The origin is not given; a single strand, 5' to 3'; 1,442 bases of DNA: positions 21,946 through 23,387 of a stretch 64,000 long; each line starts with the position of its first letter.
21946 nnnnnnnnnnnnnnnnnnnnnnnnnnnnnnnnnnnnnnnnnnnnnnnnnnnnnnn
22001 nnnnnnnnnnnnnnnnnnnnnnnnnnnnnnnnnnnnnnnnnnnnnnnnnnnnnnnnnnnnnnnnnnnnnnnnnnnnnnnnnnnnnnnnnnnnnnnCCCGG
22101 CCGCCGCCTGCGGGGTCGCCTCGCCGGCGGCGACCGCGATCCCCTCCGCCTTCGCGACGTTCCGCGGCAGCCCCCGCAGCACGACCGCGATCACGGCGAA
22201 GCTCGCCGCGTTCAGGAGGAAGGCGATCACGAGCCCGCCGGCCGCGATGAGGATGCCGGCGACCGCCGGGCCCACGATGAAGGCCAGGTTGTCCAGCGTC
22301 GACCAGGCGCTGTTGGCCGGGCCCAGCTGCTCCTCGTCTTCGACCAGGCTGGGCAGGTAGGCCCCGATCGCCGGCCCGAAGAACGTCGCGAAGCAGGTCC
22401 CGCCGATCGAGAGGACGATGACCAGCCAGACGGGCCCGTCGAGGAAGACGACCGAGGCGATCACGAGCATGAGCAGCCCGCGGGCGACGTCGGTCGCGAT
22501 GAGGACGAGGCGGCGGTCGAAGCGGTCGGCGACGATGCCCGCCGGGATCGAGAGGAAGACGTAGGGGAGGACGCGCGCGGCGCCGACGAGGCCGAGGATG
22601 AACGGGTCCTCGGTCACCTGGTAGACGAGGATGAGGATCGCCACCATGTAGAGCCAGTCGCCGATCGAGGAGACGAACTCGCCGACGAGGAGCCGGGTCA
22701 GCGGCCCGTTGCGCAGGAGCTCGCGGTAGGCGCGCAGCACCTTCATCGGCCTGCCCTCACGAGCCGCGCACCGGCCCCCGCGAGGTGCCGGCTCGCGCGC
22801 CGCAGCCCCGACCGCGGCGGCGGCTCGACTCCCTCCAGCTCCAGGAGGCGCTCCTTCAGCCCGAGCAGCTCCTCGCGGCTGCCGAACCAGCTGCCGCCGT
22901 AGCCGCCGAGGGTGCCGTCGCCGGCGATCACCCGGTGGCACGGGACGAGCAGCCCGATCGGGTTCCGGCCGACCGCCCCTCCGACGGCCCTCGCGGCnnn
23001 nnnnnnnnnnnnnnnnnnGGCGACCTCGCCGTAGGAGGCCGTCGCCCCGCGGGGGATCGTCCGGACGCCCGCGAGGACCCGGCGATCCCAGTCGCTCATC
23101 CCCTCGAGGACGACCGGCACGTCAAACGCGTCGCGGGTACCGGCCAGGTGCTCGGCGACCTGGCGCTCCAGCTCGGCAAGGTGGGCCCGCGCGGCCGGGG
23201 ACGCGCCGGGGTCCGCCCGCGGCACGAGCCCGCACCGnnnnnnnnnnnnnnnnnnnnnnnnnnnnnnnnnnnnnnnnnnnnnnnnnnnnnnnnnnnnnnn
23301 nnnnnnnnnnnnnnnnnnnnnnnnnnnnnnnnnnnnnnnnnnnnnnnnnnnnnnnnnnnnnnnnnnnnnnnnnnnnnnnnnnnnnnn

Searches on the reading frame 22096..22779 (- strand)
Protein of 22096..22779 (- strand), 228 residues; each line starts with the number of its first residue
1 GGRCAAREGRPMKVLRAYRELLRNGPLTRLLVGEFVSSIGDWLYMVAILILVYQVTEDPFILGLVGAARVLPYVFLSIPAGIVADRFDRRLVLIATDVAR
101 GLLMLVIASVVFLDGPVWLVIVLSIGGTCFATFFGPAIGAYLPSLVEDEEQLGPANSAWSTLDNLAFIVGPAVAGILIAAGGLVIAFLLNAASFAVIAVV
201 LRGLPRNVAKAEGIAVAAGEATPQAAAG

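Call 43: search_protein_families(library=pfam, proteins=[window:22096-22779:-], max_evalue=0.01)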
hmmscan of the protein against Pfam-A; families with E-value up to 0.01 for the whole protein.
window:22096-22779:- (228 aa): 2 families
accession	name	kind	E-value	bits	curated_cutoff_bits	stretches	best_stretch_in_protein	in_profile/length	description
PF05977.19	MFS_3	-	2.1e-23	83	27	1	28-210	13-195/524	Transmembrane secretion effector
PF07690.21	MFS_1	-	1e-21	77.7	33.4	1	30-208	1-178/347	Major Facilitator Superfamily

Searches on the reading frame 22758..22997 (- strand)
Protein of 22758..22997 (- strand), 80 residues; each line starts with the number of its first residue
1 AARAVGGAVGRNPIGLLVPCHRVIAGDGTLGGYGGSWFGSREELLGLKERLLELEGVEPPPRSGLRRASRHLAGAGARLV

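Call 43: search_protein_families(library=pfam, proteins=[window:22758-22997:-], max_evalue=0.01)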
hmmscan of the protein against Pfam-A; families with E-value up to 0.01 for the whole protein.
window:22758-22997:- (80 aa): 1 family
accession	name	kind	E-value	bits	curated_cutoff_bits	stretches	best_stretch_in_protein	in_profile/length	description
PF01035.26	DNA_binding_1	-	1e-15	57.8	27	1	1-57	33-81/81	6-O-methylguanine DNA methyltransferase, DNA binding domain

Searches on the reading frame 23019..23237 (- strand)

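Call 43: search_protein_families(library=pfam, proteins=[window:23019-23237:-], max_evalue=0.01)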
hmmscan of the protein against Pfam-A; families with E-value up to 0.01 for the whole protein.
window:23019-23237:- (73 aa): 1 family
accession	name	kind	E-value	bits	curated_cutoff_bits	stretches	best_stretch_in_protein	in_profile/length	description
PF01035.26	DNA_binding_1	-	0.00021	21.5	27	1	50-73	2-25/81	6-O-methylguanine DNA methyltransferase, DNA binding domain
